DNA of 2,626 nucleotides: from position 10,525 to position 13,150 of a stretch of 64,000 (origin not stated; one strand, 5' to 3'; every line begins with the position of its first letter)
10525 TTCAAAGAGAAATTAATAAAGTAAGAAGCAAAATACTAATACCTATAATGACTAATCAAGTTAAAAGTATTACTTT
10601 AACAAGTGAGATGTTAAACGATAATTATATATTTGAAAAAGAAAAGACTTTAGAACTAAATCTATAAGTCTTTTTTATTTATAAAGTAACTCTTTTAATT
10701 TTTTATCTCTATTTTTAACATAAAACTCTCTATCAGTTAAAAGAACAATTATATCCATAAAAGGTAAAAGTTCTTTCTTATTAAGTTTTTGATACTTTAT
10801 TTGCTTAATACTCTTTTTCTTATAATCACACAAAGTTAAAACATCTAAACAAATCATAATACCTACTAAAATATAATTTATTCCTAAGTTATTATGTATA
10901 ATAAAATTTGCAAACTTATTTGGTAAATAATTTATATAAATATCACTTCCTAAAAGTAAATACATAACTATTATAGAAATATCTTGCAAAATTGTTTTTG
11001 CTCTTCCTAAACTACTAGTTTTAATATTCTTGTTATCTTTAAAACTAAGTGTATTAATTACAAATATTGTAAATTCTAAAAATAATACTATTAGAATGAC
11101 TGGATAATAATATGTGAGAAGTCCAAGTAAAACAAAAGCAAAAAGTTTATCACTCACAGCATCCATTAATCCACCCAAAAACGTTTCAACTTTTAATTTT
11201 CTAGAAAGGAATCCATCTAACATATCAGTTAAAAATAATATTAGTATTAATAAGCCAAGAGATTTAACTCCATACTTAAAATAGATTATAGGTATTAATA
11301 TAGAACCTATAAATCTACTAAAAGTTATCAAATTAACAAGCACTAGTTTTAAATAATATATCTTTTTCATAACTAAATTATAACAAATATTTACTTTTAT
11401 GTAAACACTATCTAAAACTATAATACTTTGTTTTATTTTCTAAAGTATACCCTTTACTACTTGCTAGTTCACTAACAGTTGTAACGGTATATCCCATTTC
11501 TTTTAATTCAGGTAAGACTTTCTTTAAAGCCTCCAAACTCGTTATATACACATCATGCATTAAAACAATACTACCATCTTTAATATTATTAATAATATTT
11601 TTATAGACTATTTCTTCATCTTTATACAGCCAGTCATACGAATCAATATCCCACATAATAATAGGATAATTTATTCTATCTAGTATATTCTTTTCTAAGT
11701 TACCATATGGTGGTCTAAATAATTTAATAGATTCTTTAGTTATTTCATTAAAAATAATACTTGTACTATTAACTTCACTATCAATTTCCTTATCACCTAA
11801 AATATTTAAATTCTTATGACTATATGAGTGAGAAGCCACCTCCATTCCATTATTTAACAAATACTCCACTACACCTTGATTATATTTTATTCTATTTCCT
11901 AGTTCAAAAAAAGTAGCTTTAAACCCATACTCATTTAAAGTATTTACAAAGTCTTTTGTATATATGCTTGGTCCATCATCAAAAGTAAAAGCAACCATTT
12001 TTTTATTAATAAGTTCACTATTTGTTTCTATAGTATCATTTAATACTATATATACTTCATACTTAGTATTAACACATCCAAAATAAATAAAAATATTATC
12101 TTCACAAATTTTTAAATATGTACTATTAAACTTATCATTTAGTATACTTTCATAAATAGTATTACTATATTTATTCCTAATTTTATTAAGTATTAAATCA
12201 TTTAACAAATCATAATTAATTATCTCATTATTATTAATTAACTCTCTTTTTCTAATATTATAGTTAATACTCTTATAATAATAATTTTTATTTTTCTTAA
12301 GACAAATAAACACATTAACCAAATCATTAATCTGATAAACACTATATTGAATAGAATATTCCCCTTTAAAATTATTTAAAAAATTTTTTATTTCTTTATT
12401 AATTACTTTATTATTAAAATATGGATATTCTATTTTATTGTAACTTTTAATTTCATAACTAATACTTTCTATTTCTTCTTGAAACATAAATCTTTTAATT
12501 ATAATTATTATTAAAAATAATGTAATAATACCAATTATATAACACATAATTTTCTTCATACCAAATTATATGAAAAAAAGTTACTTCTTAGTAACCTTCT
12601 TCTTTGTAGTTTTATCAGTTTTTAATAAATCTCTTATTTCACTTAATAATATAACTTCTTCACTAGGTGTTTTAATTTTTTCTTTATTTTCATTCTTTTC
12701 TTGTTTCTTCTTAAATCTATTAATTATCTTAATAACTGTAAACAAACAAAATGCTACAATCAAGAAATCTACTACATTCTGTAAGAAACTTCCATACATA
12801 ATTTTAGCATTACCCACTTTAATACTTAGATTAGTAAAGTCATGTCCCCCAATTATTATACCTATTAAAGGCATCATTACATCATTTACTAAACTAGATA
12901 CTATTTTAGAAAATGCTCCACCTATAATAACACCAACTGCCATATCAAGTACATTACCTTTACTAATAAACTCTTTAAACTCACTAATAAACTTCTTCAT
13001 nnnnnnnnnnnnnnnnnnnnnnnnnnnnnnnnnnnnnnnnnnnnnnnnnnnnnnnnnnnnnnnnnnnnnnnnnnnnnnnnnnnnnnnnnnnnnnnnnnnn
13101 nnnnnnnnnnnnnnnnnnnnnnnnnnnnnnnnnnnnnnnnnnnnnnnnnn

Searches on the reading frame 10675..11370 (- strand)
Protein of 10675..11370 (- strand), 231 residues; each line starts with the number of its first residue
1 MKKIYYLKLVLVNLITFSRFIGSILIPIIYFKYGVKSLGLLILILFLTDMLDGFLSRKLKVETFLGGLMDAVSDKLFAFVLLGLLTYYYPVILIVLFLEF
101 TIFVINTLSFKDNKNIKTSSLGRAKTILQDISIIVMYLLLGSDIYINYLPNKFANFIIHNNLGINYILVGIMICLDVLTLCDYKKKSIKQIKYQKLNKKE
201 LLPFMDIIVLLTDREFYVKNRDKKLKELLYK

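Call 19: search_protein_families(library=pfam, proteins=[window:10675-11370:-], max_evalue=0.01)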
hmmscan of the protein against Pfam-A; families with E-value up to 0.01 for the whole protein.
window:10675-11370:- (231 aa): 1 family
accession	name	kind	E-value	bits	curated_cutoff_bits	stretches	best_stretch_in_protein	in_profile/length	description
PF01066.26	CDP-OH_P_transf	-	3.8e-16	60.3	22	1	11-140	3-137/152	CDP-alcohol phosphatidyltransferase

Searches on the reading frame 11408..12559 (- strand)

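Call 19: search_protein_families(library=pfam, proteins=[window:11408-12559:-], max_evalue=0.01)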
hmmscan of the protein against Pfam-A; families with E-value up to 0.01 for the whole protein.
window:11408-12559:- (383 aa): 2 families
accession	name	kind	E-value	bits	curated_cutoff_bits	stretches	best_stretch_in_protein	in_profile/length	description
PF01522.26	Polysacc_deac_1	-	1.3e-30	106.3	23.1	1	185-295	5-115/124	Polysaccharide deacetylase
PF04748.18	Polysacc_deac_2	-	0.0098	15.5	27.5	0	327-365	173-211/212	Divergent polysaccharide deacetylase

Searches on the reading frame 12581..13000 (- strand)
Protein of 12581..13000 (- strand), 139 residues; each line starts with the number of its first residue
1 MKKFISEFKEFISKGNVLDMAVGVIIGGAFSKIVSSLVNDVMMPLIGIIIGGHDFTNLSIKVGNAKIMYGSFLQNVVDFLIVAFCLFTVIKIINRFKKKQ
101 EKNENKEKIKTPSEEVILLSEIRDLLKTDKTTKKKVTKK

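Call 19: search_protein_families(library=pfam, proteins=[window:12581-13000:-], max_evalue=0.01)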
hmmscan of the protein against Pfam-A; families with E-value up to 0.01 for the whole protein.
window:12581-13000:- (139 aa): 3 families
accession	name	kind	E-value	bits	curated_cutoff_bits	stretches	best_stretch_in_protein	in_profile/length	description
PF01741.23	MscL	-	6.5e-44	149.7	27.4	1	4-127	1-123/123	Large-conductance mechanosensitive channel, MscL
PF11753.13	DUF3310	-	0.00034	21.1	24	1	82-110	28-56/60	Protein of unknwon function (DUF3310)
PF01970.21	TctA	-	0.00044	19.4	28.9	1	16-122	128-231/423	Tripartite tricarboxylate transporter TctA family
